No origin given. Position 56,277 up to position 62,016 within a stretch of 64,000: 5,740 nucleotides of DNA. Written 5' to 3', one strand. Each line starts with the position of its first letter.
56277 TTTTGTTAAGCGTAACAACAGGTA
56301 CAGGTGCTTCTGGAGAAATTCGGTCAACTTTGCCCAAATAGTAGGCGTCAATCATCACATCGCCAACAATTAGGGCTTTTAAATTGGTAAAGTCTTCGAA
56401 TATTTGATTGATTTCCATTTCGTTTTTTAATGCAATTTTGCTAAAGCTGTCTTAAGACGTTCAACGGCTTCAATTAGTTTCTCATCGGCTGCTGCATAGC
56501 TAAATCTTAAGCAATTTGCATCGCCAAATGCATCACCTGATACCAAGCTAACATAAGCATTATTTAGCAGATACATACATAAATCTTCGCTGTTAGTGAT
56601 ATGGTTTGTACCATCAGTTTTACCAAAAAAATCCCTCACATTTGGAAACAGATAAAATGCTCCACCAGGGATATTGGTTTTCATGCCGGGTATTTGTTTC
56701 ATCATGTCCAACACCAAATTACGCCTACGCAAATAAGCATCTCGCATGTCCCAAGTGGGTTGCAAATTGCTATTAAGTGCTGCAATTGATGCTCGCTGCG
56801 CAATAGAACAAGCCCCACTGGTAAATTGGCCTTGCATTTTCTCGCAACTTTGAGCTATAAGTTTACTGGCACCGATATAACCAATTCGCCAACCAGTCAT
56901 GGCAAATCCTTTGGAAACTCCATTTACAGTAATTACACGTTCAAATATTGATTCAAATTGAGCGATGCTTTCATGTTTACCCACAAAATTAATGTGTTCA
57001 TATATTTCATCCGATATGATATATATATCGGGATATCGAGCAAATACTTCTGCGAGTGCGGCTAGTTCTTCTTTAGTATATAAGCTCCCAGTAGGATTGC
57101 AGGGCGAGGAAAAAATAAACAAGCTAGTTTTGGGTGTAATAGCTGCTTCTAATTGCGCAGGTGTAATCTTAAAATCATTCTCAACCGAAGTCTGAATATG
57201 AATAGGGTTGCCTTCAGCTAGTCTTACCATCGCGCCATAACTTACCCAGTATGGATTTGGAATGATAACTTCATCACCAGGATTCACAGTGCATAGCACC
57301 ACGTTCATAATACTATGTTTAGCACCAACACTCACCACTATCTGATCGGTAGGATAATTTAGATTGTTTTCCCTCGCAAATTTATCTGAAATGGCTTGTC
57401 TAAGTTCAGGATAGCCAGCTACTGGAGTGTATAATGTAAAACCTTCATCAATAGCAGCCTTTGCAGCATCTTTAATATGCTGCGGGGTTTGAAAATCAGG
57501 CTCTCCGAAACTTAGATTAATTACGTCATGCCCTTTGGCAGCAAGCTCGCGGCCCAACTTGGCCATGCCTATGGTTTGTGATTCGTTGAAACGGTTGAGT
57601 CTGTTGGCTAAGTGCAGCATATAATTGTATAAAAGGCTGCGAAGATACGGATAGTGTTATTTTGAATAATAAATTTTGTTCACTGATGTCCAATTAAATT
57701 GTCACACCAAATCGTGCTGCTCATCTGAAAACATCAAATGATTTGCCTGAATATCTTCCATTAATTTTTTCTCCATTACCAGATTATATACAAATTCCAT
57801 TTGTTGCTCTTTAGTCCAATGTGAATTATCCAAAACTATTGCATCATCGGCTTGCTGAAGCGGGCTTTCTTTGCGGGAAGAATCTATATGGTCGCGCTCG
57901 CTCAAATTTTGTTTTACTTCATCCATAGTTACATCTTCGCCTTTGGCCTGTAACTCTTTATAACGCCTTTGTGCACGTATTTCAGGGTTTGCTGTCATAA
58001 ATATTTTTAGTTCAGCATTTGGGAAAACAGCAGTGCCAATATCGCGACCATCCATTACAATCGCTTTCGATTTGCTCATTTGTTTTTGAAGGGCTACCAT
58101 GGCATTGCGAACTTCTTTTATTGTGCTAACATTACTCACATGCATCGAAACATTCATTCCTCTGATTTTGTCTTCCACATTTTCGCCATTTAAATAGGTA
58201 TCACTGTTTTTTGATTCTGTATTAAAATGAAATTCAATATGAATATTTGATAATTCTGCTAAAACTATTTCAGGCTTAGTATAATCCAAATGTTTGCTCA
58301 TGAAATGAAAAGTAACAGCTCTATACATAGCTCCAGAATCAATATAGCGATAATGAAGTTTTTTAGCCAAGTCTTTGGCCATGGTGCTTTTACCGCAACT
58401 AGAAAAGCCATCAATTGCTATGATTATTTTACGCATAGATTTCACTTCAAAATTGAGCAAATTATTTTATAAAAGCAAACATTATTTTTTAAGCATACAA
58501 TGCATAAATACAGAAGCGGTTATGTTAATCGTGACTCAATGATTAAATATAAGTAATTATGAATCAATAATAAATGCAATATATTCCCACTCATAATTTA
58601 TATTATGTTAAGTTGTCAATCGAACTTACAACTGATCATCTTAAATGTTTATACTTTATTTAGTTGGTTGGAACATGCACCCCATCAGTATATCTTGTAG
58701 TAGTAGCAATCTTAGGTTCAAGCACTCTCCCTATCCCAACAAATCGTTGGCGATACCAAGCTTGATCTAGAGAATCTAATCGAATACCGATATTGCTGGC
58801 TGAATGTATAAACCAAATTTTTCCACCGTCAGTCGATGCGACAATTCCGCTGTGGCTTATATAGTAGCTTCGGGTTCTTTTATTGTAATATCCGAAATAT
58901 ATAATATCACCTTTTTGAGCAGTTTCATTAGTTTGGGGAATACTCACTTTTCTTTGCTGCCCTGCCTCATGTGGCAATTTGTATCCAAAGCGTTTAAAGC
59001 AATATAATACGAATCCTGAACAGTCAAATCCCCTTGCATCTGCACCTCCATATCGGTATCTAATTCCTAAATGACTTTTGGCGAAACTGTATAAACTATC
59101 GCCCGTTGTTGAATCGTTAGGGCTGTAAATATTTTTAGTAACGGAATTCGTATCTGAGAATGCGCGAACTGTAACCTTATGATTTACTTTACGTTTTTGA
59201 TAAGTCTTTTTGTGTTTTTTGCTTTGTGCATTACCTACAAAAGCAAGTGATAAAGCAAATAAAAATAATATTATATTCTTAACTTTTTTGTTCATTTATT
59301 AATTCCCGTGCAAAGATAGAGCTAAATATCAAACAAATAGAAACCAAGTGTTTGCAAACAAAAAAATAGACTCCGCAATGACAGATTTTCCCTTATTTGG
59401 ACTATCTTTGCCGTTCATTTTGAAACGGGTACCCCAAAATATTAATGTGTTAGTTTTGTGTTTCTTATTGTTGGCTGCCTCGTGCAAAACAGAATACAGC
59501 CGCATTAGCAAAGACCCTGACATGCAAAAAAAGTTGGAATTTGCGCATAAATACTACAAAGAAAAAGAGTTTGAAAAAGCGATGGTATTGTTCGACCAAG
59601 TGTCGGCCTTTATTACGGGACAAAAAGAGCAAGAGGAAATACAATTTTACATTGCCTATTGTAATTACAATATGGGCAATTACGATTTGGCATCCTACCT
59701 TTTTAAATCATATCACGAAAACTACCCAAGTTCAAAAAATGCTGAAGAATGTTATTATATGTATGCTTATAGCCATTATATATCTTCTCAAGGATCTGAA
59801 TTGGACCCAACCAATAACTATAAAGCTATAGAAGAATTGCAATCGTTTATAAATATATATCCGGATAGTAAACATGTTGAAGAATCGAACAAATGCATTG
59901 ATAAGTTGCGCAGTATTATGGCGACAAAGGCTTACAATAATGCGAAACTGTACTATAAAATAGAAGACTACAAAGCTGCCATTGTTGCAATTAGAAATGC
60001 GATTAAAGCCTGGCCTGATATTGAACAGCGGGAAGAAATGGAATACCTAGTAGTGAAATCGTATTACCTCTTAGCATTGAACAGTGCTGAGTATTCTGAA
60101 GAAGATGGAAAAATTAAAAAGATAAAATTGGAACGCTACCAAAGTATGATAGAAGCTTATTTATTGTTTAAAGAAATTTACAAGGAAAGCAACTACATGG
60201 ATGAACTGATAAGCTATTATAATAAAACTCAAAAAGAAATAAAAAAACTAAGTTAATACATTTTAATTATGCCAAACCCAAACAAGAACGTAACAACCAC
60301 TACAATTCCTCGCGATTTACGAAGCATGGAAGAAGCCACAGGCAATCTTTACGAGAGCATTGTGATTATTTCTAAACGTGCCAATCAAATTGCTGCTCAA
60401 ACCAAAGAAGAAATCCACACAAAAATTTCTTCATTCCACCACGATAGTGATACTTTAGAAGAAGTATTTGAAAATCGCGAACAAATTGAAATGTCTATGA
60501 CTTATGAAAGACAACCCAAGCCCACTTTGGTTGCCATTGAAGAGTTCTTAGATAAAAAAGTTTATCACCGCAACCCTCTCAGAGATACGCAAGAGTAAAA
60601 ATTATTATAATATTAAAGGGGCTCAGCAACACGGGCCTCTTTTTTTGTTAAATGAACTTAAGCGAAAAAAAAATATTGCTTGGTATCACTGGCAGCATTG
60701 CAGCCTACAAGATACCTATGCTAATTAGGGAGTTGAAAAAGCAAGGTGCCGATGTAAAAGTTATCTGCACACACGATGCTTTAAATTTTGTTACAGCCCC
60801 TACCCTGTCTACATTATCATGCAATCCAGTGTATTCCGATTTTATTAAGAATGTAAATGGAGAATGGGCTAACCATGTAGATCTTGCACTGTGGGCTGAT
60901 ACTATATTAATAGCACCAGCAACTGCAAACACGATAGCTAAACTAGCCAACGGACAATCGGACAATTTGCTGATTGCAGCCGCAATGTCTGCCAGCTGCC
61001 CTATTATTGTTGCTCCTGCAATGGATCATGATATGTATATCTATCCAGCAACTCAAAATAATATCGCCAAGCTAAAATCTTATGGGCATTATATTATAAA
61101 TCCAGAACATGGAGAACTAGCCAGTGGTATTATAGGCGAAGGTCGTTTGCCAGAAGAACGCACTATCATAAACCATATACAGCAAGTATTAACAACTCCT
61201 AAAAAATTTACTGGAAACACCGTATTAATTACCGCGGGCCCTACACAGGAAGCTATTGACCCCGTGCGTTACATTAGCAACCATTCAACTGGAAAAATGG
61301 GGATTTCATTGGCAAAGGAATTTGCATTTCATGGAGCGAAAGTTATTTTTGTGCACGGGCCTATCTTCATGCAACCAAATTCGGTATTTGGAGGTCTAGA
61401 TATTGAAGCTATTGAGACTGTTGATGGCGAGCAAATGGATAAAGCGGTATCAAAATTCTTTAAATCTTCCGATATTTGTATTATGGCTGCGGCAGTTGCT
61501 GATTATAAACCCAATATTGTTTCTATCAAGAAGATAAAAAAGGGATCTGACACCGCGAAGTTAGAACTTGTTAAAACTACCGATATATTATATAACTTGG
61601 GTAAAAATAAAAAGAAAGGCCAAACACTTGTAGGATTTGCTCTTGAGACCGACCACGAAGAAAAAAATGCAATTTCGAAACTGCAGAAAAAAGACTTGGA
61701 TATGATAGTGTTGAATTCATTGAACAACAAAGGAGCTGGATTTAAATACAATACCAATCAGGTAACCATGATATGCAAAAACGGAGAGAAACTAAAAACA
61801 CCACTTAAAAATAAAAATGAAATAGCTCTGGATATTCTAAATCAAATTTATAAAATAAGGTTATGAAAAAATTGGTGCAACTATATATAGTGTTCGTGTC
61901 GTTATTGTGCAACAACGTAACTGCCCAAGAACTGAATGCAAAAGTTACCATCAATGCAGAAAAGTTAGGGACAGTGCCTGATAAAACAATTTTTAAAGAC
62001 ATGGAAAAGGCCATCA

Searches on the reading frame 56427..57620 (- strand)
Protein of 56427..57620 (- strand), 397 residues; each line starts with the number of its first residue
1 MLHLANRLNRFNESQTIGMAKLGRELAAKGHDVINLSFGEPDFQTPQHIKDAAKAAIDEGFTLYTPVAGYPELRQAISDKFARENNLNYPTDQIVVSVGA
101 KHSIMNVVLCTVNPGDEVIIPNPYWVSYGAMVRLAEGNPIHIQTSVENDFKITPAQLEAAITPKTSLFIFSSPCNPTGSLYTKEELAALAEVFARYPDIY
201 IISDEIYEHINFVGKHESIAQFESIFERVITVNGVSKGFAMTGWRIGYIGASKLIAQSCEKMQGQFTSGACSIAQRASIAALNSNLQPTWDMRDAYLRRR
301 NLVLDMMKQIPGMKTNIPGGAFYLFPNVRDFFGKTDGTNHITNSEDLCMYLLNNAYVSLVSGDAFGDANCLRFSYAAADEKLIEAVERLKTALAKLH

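Call 61: search_protein_families(library=pfam, proteins=[window:56427-57620:-], max_evalue=0.001)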
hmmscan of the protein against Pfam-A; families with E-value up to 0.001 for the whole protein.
window:56427-57620:- (397 aa): 2 families
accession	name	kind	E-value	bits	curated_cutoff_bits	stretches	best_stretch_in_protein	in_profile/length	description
PF00155.27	Aminotran_1_2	-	4.5e-68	230.5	19.7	1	32-388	2-360/361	Aminotransferase class I and II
PF01041.23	DegT_DnrJ_EryC1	-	5.1e-06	26.4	19.8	1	104-169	53-117/360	DegT/DnrJ/EryC1/StrS aminotransferase family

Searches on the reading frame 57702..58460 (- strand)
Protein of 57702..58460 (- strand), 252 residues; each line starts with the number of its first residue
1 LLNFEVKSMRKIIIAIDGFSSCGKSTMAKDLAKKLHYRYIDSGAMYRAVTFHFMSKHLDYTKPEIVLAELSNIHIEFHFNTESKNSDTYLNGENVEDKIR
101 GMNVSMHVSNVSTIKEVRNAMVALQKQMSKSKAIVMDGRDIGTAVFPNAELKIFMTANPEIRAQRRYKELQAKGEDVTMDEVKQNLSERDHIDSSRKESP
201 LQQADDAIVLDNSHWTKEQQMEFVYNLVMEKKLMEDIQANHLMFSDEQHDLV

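Call 61: search_protein_families(library=pfam, proteins=[window:57702-58460:-], max_evalue=0.001)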
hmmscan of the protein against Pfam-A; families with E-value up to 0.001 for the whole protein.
window:57702-58460:- (252 aa): 5 families
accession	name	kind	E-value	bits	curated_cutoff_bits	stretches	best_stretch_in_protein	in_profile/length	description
PF02224.24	Cytidylate_kin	-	2.9e-69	233.4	26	1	14-228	1-209/211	Cytidylate kinase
PF13189.12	Cytidylate_kin2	-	1.1e-09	39.2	28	1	13-191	1-148/176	Cytidylate kinase-like family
PF13238.12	AAA_18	-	3e-07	31.4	29.4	1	14-168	1-110/128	AAA domain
PF03215.21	Rad17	-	0.0005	20.5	23.8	0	8-42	42-76/186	Rad17 P-loop domain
PF13207.12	AAA_17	-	0.00068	20.4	27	0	18-49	2-33/136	AAA domain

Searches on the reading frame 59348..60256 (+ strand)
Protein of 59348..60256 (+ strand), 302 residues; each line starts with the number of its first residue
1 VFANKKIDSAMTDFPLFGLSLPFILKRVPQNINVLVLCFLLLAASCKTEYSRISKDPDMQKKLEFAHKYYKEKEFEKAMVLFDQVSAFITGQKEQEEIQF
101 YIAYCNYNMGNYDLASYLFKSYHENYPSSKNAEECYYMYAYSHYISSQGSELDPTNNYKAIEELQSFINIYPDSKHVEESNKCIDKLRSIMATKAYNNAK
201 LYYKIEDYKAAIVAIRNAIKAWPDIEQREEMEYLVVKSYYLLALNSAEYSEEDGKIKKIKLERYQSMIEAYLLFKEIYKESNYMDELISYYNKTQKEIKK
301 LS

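Call 61: search_protein_families(library=pfam, proteins=[window:59348-60256:+], max_evalue=0.001)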
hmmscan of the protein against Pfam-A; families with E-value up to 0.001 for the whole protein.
window:59348-60256:+ (302 aa): 3 families
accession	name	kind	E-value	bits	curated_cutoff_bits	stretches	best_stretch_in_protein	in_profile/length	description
PF13525.12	YfiO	-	4.5e-21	76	25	1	65-248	11-197/203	Outer membrane lipoprotein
PF13174.12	TPR_6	-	1.6e-07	31.9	26.3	1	99-129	3-33/33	Tetratricopeptide repeat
PF13428.12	TPR_14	-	0.00035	21.4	23.5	0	98-132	3-37/44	Tetratricopeptide repeat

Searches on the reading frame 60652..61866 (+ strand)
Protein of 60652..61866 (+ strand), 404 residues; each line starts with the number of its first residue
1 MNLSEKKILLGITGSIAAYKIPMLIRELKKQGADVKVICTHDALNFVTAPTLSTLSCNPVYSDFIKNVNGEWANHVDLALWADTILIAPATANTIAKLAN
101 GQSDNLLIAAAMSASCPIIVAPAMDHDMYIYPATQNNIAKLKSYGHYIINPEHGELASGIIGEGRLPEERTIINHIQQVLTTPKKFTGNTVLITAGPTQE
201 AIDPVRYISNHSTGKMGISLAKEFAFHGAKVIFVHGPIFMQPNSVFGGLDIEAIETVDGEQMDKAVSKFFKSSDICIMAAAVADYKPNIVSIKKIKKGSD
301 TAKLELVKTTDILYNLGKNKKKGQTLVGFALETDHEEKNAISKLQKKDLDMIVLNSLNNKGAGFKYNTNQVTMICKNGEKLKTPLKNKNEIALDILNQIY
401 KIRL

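Call 61: search_protein_families(library=pfam, proteins=[window:60652-61866:+], max_evalue=0.001)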
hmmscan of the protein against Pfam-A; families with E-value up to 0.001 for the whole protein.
window:60652-61866:+ (404 aa): 2 families
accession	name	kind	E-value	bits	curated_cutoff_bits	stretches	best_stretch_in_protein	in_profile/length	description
PF04127.22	DFP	-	1e-63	215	22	1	187-374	2-186/186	DNA/pantothenate metabolism flavoprotein C-terminal domain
PF02441.25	Flavoprotein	-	1.9e-33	115.8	22.7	1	6-178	1-160/162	Flavoprotein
